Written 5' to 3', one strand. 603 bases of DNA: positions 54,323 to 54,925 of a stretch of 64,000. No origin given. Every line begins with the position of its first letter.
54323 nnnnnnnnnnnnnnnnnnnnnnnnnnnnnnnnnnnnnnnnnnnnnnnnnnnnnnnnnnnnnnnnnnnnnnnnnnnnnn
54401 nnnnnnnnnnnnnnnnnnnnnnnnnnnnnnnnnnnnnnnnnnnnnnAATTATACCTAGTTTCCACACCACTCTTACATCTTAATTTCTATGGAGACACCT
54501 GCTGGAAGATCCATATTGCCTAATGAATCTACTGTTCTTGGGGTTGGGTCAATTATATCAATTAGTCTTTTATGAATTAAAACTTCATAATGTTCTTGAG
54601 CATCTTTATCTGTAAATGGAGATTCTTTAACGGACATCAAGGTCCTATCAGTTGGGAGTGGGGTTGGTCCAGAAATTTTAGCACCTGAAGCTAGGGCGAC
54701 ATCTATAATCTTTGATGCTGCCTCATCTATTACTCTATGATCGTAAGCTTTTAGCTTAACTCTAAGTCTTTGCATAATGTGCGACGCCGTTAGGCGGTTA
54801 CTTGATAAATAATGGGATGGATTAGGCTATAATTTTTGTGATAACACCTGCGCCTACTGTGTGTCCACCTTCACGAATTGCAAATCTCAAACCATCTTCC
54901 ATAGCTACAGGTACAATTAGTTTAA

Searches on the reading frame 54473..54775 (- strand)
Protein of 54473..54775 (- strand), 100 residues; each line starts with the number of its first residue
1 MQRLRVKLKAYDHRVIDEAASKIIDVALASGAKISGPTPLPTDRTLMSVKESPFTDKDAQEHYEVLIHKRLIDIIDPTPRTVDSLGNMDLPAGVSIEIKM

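Call 12: search_protein_families(library=pfam, proteins=[window:54473-54775:-], max_evalue=0.01)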
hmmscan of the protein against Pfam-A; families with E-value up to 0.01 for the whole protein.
window:54473-54775:- (100 aa): 1 family
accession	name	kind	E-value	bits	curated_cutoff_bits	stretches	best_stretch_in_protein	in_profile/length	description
PF00338.27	Ribosomal_S10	-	2.1e-28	98.9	21.2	1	5-99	1-98/98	Ribosomal protein S10p/S20e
